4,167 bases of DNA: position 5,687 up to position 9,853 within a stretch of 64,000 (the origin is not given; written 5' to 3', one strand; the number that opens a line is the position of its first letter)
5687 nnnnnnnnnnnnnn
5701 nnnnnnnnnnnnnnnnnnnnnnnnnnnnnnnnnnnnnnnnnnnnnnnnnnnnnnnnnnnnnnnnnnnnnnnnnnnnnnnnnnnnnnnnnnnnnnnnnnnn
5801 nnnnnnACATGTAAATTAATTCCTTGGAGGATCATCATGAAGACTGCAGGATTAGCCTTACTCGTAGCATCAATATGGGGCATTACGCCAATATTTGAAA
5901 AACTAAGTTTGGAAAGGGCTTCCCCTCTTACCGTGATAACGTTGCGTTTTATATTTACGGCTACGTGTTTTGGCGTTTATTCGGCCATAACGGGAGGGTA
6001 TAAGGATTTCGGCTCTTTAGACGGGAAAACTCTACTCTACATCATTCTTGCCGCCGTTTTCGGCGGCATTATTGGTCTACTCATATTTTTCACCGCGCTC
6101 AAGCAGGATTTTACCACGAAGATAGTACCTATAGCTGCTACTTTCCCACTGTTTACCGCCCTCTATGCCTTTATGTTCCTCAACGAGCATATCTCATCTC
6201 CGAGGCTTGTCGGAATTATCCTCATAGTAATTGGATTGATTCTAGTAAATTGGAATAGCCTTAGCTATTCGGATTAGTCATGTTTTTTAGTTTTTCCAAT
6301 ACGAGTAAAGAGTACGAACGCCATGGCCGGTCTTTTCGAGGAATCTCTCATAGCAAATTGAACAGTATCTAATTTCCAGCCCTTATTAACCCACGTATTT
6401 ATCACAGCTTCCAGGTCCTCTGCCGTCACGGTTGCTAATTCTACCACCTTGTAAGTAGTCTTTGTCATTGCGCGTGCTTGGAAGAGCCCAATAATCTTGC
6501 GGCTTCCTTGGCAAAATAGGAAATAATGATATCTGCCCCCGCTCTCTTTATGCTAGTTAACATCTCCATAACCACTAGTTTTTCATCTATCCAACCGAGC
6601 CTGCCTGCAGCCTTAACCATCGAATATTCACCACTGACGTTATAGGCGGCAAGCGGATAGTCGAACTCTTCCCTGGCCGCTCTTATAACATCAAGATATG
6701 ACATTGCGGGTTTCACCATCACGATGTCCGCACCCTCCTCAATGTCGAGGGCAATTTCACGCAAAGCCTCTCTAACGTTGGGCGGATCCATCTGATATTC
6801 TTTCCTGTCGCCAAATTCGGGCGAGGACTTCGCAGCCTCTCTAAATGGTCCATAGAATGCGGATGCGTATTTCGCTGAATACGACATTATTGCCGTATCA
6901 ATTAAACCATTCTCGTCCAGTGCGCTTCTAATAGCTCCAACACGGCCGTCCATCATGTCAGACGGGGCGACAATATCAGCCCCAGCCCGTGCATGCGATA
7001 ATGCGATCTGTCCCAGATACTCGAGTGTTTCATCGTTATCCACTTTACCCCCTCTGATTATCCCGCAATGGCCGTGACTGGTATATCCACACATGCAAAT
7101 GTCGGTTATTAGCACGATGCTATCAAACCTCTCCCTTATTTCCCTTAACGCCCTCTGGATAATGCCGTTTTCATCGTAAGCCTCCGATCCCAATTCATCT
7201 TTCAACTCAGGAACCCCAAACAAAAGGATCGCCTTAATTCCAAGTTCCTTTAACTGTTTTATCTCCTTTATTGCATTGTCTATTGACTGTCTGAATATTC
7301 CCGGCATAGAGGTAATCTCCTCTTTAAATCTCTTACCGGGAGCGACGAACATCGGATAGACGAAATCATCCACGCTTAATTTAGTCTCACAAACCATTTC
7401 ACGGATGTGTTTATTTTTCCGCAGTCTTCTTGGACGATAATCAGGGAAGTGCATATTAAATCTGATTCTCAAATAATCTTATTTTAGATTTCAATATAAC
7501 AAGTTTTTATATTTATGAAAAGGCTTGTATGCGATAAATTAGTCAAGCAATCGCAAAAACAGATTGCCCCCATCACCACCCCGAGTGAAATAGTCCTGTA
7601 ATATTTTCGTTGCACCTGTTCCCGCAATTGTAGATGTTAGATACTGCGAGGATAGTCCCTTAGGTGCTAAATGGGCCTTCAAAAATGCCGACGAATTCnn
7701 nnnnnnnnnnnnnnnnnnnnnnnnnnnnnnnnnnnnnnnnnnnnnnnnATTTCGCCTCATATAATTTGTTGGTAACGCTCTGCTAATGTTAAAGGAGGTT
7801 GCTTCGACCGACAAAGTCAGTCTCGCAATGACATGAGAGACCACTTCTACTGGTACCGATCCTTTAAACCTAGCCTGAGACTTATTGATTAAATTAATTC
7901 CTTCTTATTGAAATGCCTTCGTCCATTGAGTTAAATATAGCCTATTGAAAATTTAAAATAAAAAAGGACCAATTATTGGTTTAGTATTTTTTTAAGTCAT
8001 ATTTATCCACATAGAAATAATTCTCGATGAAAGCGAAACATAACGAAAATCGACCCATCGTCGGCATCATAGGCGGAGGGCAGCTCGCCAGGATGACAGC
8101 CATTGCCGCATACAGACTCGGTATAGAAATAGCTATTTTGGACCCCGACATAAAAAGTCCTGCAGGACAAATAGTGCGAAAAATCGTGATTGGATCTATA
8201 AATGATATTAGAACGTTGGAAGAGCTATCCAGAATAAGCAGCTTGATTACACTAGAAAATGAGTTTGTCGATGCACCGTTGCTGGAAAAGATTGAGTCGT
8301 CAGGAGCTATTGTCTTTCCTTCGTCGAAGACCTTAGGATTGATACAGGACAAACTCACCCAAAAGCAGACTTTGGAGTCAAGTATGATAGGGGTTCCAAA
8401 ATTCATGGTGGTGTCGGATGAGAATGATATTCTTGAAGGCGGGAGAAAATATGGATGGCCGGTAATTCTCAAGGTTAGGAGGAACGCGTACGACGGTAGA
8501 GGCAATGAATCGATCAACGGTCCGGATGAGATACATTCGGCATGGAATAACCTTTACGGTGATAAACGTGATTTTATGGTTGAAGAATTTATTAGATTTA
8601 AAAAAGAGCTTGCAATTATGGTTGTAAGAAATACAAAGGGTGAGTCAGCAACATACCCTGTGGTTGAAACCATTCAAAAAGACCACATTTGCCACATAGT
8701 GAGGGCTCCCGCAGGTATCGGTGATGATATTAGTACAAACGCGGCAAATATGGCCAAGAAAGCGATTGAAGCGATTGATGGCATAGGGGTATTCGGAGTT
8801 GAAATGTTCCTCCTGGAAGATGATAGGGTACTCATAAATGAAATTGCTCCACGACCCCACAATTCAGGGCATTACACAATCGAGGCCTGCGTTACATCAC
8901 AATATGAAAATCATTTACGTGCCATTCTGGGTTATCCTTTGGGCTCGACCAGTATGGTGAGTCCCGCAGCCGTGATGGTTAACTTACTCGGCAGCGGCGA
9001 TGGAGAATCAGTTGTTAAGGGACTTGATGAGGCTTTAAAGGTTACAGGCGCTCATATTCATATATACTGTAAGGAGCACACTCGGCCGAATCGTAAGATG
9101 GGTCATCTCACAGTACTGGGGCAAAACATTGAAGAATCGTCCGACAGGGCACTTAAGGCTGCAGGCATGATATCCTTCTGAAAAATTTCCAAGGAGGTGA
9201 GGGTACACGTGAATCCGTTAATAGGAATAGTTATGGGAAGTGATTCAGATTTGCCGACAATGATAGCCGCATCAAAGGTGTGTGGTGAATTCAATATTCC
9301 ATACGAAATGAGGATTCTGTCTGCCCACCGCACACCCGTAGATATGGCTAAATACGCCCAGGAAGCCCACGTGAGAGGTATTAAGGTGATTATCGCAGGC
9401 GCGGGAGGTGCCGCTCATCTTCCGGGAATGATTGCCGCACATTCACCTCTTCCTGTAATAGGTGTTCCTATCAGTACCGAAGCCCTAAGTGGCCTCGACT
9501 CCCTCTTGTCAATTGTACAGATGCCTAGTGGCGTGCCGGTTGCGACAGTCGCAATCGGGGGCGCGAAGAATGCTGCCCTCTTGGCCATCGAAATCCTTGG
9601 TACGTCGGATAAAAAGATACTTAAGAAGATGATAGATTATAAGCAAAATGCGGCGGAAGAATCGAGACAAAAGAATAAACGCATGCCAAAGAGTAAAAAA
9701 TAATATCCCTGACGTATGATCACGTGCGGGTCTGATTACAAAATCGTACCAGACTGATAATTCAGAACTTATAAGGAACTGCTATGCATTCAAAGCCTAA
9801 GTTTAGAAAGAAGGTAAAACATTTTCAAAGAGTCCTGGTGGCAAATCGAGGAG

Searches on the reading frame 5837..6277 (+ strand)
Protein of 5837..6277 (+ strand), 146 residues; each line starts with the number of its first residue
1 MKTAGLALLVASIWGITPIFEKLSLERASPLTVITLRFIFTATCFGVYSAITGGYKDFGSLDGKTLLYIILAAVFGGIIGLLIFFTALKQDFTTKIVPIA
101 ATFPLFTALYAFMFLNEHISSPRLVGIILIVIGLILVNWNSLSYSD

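Call 48: search_protein_families(library=pfam, proteins=[window:5837-6277:+], max_evalue=0.00001)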
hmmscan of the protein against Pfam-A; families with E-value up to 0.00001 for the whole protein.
window:5837-6277:+ (146 aa): 1 family
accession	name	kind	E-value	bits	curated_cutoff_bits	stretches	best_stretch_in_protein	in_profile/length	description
PF00892.27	EamA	-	8.5e-22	78.3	28.2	1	4-138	4-134/135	EamA-like transporter family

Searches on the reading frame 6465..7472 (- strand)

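Call 47: search_protein_families(library=pfam, proteins=[window:6465-7472:-], max_evalue=0.00001)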
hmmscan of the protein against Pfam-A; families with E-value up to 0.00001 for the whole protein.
window:6465-7472:- (335 aa): 1 family
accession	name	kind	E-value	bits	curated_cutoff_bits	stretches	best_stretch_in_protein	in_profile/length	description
PF00490.27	ALAD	-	1.7e-153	510.8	24.6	1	12-326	2-316/317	Delta-aminolevulinic acid dehydratase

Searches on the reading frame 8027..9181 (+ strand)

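Call 47: search_protein_families(library=pfam, proteins=[window:8027-9181:+], max_evalue=0.00001)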
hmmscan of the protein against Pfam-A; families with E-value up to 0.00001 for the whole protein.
window:8027-9181:+ (384 aa): 4 families
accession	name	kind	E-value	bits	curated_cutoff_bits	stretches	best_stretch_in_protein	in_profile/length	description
PF02222.28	ATP-grasp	-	3.2e-62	209.8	27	1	115-293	2-179/179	ATP-grasp domain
PF22660.2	RS_preATP-grasp-like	-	4.8e-23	81.8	27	1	12-107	4-98/98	Ribonucleotide synthetase preATP-grasp domain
PF17769.7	PurK_C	-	1e-18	67.2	22.6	1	315-372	1-54/56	Phosphoribosylaminoimidazole carboxylase C-terminal domain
PF07478.18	Dala_Dala_lig_C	-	6.5e-07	29.5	24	1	139-277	32-176/204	D-ala D-ala ligase C-terminus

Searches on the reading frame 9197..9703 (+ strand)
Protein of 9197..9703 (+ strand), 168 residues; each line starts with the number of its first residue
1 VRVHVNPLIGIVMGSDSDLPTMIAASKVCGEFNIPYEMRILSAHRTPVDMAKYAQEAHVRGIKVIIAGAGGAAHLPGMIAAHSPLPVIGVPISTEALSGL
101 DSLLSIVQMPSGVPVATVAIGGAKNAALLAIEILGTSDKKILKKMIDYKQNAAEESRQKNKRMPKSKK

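Call 47: search_protein_families(library=pfam, proteins=[window:9197-9703:+], max_evalue=0.00001)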
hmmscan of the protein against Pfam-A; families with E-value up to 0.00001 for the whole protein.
window:9197-9703:+ (168 aa): 1 family
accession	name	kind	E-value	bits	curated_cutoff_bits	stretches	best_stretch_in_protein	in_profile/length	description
PF00731.26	AIRC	-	5.8e-65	217.8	30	1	9-154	2-147/148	AIR carboxylase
